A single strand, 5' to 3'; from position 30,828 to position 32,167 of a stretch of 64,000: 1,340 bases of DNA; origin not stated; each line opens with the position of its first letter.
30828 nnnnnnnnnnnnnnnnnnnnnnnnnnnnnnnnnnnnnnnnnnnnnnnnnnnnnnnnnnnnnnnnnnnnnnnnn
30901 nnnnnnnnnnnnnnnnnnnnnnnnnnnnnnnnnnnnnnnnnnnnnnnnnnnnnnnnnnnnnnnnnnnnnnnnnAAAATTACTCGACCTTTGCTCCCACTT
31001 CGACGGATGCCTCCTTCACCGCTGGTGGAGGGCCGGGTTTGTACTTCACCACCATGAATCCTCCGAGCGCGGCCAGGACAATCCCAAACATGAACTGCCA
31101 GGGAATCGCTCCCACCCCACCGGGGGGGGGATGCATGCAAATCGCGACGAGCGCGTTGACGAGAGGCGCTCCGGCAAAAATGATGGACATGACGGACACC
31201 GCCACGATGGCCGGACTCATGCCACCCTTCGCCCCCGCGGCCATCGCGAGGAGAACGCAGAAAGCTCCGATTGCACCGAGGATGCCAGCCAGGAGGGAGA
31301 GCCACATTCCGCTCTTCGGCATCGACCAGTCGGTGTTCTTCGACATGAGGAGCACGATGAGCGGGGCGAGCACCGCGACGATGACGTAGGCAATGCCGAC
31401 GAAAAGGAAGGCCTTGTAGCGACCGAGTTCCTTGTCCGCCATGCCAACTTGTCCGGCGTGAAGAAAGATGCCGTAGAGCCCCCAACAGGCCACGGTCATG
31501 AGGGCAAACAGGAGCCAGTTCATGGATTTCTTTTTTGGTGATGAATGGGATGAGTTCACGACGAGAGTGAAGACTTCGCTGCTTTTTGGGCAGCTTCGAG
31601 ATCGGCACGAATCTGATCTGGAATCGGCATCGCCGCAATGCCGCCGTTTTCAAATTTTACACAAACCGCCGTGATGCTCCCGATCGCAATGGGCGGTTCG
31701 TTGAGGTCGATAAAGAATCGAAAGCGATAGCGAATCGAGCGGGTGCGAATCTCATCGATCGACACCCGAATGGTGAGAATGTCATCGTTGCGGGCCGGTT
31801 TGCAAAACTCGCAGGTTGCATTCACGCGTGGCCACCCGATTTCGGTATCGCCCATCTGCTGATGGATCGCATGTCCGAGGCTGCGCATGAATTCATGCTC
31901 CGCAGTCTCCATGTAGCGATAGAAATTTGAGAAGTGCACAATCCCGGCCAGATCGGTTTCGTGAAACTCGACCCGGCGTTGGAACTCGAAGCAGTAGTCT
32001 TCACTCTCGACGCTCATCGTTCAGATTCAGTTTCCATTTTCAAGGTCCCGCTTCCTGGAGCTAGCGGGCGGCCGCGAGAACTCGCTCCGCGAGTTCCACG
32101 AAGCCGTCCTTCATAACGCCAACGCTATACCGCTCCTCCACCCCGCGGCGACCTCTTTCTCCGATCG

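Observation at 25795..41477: Thirteen-gene, tightly coupled biosynthesis-plus-export locus that fits no standard BGC class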

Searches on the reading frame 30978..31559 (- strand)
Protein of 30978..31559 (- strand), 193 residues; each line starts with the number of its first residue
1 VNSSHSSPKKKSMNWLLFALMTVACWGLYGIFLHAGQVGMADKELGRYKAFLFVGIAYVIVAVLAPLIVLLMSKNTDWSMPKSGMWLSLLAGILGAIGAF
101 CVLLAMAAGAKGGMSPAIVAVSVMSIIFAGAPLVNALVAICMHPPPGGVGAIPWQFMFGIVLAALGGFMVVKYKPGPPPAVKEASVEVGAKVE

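Call 3: search_protein_families(library=pfam, proteins=[window:30978-31559:-], max_evalue=0.01)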
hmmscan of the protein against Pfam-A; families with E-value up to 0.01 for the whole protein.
window:30978-31559:- (193 aa): 1 family
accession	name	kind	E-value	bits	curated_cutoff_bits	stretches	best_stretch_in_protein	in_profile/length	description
PF09843.14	DUF2070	-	0.004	16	30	1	15-139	17-133/561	Predicted membrane protein (DUF2070)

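Call 5: search_protein_families(library=ncbifam, proteins=[window:30978-31559:-], max_evalue=0.01)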
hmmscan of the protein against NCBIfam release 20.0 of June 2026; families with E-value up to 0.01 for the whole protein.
window:30978-31559:- (193 aa): 0 families

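Call 66: find_homologous_proteins(query=window:30978-31559:-)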
Query window:30978-31559:- (193 aa): 4782 proteins with E <= 0.001 among 8000 candidates; the best 120 are listed.
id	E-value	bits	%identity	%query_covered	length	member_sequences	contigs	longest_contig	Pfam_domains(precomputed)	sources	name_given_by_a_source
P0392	2.4e-108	378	99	94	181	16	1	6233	-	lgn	-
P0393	1.0e-90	321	56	96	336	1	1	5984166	-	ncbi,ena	-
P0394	7.3e-89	315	84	93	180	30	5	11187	-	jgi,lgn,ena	-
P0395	8.9e-84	298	79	93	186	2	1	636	-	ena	-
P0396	2.0e-83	297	80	93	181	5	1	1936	-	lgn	-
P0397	3.1e-83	296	79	94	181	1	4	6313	-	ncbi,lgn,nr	ncbi:MAG: hypothetical protein GWO24_30895 [Akkermansiaceae bacterium]|nr:hypothetical protein [Akke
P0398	3.7e-83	296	84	85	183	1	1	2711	-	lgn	-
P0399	3.7e-83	296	86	83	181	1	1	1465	-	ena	-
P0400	5.3e-83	296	77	95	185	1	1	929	-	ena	-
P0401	5.8e-83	295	81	86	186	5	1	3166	-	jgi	jgi:uncharacterized membrane protein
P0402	9.8e-83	295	79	93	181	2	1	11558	-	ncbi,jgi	-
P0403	1.9e-82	294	79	92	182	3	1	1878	-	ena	-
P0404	5.1e-82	292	83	84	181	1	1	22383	-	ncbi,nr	ncbi:MAG: hypothetical protein HKN82_00435 [Akkermansiaceae bacterium]|nr:hypothetical protein [Akke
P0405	6.4e-82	292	76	93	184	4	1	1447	-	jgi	-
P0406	1.6e-81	291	77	93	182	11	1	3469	-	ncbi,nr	ncbi:MAG: hypothetical protein VYA27_03605 [Verrucomicrobiota bacterium]|nr:hypothetical protein [Ve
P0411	6.7e-80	285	78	88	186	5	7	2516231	-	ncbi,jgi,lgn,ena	jgi:hypothetical protein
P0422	2.8e-77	277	74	92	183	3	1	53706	-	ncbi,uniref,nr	ncbi:hypothetical protein [Haloferula sp. A504]|uniref:hypothetical protein n=1 Tax=Haloferula sp. A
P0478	1.6e-72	261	73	83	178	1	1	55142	-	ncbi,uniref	ncbi:hypothetical protein ACFQY0_19865 [Haloferula chungangensis]|uniref:Uncharacterized protein n=1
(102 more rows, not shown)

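Call 67: find_encoding_contigs(protein=P0478, flank=10000, max_places=1)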
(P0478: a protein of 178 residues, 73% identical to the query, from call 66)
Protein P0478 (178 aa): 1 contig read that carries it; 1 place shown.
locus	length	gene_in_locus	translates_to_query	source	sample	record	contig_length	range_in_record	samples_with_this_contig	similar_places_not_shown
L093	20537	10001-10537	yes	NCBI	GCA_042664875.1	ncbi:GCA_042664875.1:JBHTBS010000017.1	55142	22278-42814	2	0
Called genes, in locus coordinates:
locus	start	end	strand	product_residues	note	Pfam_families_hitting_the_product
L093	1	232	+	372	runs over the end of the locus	PF00465:Fe-ADH, PF13685:Fe-ADH_2 (weak), PF25137:ADH_Fe_C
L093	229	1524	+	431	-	PF13360:PQQ_2, PF13570:Beta-prop_ACSF4, PF23414:Beta-prop_EML_2 (faint), PF24807:WD40_CDC20-Fz (faint), PF25292:Beta-prop_CGLA (faint), PF25174:Beta-prop_THOC3 (faint), PF13570:Beta-prop_ACSF4, PF13360:PQQ_2, +1 more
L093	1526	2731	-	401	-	PF00999:Na_H_Exchanger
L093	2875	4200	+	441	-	PF04055:Radical_SAM, PF06969:HemN_C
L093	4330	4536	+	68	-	PF09720:Unstab_antitox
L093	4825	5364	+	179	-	-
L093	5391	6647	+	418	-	PF00890:FAD_binding_2 (faint), PF01266:DAO (weak), PF01494:FAD_binding_3, PF03486:HI0933_like (faint), PF04820:Trp_halogenase, PF12831:FAD_oxidored, PF13450:NAD_binding_8, PF04820:Trp_halogenase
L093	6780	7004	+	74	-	PF04255:DUF433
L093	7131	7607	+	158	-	-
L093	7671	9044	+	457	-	PF13579:Glyco_trans_4_4, PF13439:Glyco_transf_4, PF20706:GT4-conflict (weak), PF00534:Glycos_transf_1, PF13692:Glyco_trans_1_4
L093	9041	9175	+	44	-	-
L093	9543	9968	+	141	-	PF13279:4HBT_2, PF03061:4HBT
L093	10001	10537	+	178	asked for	-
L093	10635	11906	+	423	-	PF14535:AMP-binding_C_2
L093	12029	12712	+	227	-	PF00005:ABC_tran, PF02463:SMC_N (faint), PF13304:AAA_21 (faint)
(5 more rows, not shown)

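Call 68: find_encoding_contigs(protein=P0393, flank=10000, max_places=1)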
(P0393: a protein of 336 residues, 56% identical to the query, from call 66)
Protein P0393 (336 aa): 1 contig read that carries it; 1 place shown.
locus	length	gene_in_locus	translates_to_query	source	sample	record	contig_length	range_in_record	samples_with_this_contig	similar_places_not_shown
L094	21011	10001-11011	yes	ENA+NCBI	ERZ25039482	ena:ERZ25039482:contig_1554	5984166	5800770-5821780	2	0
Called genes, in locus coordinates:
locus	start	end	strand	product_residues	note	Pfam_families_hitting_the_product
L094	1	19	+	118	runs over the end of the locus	PF00453:Ribosomal_L20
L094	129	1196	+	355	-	PF02912:Phe_tRNA-synt_N, PF01409:tRNA-synt_2d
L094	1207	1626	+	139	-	-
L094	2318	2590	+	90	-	-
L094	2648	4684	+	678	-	PF03483:B3_4, PF03484:B5, PF17759:tRNA_synthFbeta, PF03147:FDX-ACB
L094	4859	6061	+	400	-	PF00465:Fe-ADH, PF13685:Fe-ADH_2, PF25137:ADH_Fe_C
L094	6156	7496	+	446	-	PF04055:Radical_SAM, PF06969:HemN_C (weak)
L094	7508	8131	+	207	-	-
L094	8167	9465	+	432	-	PF00070:Pyr_redox (faint), PF00890:FAD_binding_2 (faint), PF01266:DAO (faint), PF01494:FAD_binding_3, PF03486:HI0933_like (faint), PF04820:Trp_halogenase, PF12831:FAD_oxidored, PF04820:Trp_halogenase, +1 more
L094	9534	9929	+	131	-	PF03061:4HBT, PF13279:4HBT_2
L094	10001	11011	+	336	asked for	-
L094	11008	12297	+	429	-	PF00501:AMP-binding, PF14535:AMP-binding_C_2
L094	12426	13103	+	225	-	PF13360:PQQ_2 (weak)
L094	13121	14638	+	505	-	PF13360:PQQ_2, PF13570:Beta-prop_ACSF4 (faint), PF01011:PQQ (weak)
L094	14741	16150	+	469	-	PF01011:PQQ (faint), PF13360:PQQ_2, PF13570:Beta-prop_ACSF4, PF13360:PQQ_2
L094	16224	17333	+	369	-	PF00501:AMP-binding (faint)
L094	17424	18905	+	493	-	PF00171:Aldedh (faint)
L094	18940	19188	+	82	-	-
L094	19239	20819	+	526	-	PF00474:SSF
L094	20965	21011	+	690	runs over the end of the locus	PF12951:PATR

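Call 76: predict_structure(alignment_id=A3)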
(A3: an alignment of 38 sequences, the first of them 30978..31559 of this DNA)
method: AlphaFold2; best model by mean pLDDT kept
length: 193 residues; sequences in the alignment: 38
mean_pLDDT: 71.7   pTM: 0.49
mean pLDDT of the five models: 71.7, 69.2, 64.7, 59.7, 55.0
residues with pLDDT >= 90: 0; 70-90: 127; 50-70: 63; < 50: 3
segments of 3 or more residues with pLDDT < 50: 191-193
pLDDT, mean of each block of 10 residues (from residue 1): 61 70 73 73 69 77 78 69 73 76 72 72 70 79 83 82 73 65 55 45
secondary structure, 60 per line:
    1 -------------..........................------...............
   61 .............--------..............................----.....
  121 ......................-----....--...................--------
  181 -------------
elements in order: H14-39 H46-73 H82-111 H116-142 H148-151 H154-172

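Call 79: fold_search(model_id=the predicted structure, library=pdb)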
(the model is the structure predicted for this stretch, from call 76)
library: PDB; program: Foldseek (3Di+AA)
matches with E <= 10: 213; with E <= 0.001: 0
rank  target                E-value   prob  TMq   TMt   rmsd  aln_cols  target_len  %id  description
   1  6uuj_H                8.8e-01  0.30  0.25  0.29  22.4       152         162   13  Structure of PE5-PPE4-EspG3 complex from the type VII (ESX-3) secretion system, space group P212121 (released 2020-01-29)
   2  9fqr_D6               9.8e-01  0.25  0.27  0.22  26.6       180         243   11  96-nm repeat of axonemal doublet microtubules from bovine sperm (released 2025-03-26)
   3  8kbz_A                1.1e+00  0.20  0.25  0.11  22.4       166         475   10  Cryo-EM structure of human ATG9A in LMNG micelles (released 2024-08-07)
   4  7wbj_R                1.4e+00  0.33  0.36  0.22  15.4       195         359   17  Cryo-EM structure of N-terminal modified human vasoactive intestinal polypeptide receptor 2 (VIP2R) in complex with PA (released 2022-05-18)
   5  6uuj_B                1.7e+00  0.18  0.25  0.29  22.2       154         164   14  Structure of PE5-PPE4-EspG3 complex from the type VII (ESX-3) secretion system, space group P212121 (released 2020-01-29)
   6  2z0o                  1.7e+00  0.10  0.18  0.12  25.8       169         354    8  Crystal structure of APPL1-BAR-PH domain (released 2008-05-13)
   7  6o7t_c                1.8e+00  0.23  0.31  0.31  12.4       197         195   14  Saccharomyces cerevisiae V-ATPase Vph1-VO (released 2019-04-03)
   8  7y0y_B                1.8e+00  0.09  0.20  0.20  15.3       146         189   14  Crystal structure of Pseudomonas aeruginosa PvrA (SeMet) (released 2023-02-08)
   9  5c5b_A                1.9e+00  0.12  0.22  0.14  25.1       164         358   10  Crystal Structure of Human APPL BAR-PH Heterodimer (released 2016-06-22)
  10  8ap7_A                2.2e+00  0.12  0.26  0.23  16.9       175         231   13  membrane region of the Trypanosoma brucei mitochondrial ATP synthase dimer (released 2022-10-26)
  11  9she_A                2.4e+00  0.15  0.28  0.18   8.5       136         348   15  Structure of the honeybee GABAA RDL receptor with GABA and Abamectin (released 2026-02-18)
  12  9fqr_Co               2.4e+00  0.06  0.16  0.14  28.9       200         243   10  96-nm repeat of axonemal doublet microtubules from bovine sperm (released 2025-03-26)
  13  9s9g_F                2.5e+00  0.18  0.23  0.23  19.0       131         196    9  S. islandicus CdvA filament (X-ray) (released 2026-01-28)
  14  4ev6_A                2.5e+00  0.18  0.28  0.19  26.4       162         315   10  The complete structure of CorA magnesium transporter from Methanocaldococcus jannaschii (released 2012-10-31)
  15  6uuj_E                2.5e+00  0.08  0.17  0.20  24.1       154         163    9  Structure of PE5-PPE4-EspG3 complex from the type VII (ESX-3) secretion system, space group P212121 (released 2020-01-29)
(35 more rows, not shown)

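Call 81: list_cluster_members(proteins=[P0393, P0195, P0191, P0001, P0392, P0121, P0411, P0422, P0167, P0203])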
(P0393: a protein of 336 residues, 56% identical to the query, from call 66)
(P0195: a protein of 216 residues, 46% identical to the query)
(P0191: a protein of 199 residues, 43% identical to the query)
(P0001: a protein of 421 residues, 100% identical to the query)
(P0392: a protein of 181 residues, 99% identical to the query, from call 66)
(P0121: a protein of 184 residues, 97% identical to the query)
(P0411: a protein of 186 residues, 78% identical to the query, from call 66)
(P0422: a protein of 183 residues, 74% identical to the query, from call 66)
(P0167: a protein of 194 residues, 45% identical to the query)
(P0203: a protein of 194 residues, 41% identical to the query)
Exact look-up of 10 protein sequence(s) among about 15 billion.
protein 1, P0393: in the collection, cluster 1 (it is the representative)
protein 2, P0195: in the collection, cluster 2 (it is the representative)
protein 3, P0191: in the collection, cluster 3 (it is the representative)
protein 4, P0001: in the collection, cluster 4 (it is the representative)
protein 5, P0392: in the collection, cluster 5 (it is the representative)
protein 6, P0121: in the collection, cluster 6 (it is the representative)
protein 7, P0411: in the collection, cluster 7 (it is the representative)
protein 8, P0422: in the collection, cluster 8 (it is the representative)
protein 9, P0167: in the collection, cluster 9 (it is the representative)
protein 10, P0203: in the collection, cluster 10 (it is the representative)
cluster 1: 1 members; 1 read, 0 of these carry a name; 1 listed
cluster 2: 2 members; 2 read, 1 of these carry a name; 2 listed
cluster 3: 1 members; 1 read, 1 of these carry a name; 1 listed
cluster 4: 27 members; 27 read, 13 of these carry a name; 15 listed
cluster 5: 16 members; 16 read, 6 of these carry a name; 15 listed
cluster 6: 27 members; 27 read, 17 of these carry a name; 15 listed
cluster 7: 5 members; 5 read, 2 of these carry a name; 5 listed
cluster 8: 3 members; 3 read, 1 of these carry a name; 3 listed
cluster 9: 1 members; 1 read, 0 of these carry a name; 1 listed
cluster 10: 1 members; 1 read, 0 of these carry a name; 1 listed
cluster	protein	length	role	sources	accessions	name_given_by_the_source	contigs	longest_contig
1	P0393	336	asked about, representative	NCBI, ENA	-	-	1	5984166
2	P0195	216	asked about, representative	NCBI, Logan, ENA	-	-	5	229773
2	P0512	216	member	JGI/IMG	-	chorismate-pyruvate lyase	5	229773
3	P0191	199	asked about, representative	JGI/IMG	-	chorismate-pyruvate lyase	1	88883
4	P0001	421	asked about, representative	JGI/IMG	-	-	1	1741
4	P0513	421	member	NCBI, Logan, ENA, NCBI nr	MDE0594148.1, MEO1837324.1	MAG: FAD-dependent oxidoreductase [Akkermansiaceae bacterium] | FAD-dependent oxidoreductase [Roseibacillus sp.]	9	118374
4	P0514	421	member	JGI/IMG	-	flavin-dependent dehydrogenase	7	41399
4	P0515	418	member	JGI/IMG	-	flavin-dependent dehydrogenase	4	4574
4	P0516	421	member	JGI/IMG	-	flavin-dependent dehydrogenase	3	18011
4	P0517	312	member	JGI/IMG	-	flavin-dependent dehydrogenase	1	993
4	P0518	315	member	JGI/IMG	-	flavin-dependent dehydrogenase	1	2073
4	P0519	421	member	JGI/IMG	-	flavin-dependent dehydrogenase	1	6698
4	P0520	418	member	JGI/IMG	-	flavin-dependent dehydrogenase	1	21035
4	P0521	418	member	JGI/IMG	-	flavin-dependent dehydrogenase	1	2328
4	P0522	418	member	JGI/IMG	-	flavin-dependent dehydrogenase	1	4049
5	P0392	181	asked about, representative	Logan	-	-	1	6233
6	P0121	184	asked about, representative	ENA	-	-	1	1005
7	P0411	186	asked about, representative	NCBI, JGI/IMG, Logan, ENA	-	hypothetical protein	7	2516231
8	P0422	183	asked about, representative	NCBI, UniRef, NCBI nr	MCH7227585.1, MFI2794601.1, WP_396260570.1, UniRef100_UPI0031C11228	hypothetical protein [Haloferula sp. A504] | hypothetical protein n=1 Tax=Haloferula sp. A504 TaxID=3373601 RepID=UPI0031C11228 | hypothetical protein [Verrucomicrobiaceae bacterium E54]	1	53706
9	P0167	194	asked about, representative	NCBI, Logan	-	-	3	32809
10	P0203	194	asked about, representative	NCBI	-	-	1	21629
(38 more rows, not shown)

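Call 84: search_protein_families(library=padloc, proteins=[window:30978-31559:-], max_evalue=0.001)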
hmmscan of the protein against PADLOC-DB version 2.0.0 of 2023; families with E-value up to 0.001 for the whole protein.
window:30978-31559:- (193 aa): 0 families

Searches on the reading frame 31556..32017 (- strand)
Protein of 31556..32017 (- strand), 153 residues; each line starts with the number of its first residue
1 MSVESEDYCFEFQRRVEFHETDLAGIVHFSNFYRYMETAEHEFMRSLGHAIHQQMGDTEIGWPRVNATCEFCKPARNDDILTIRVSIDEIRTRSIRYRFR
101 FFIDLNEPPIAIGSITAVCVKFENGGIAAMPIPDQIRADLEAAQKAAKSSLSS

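Call 3: search_protein_families(library=pfam, proteins=[window:31556-32017:-], max_evalue=0.01)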
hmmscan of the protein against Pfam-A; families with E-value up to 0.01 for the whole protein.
window:31556-32017:- (153 aa): 2 families
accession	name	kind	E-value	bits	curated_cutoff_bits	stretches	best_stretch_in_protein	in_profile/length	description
PF13279.12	4HBT_2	-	6.4e-11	43.2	25.5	1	16-138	1-120/122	Thioesterase-like superfamily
PF03061.28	4HBT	-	5.4e-10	39.9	20.6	1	25-102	2-71/79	Thioesterase superfamily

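Call 5: search_protein_families(library=ncbifam, proteins=[window:31556-32017:-], max_evalue=0.01)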
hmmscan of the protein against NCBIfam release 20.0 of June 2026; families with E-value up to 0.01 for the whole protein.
window:31556-32017:- (153 aa): 4 families
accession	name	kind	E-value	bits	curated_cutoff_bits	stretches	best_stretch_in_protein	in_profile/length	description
TIGR00051.1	TIGR00051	subfamily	1.9e-19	70.1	68.7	1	14-131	2-117/117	YbgC/FadM family acyl-CoA thioesterase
TIGR02799.1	thio_ybgC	equivalog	2e-18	66.9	141.35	1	10-137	1-124/126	tol-pal system-associated acyl-CoA thioesterase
NF008065.0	PRK10800.1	equivalog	3.4e-11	43.4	185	1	8-124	4-118/134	tol-pal system-associated acyl-CoA thioesterase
NF047424.1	MenI_Staph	exception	7.5e-07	29.1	225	1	16-124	10-116/148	1,4-dihydroxy-2-naphthoyl-CoA hydrolase MenI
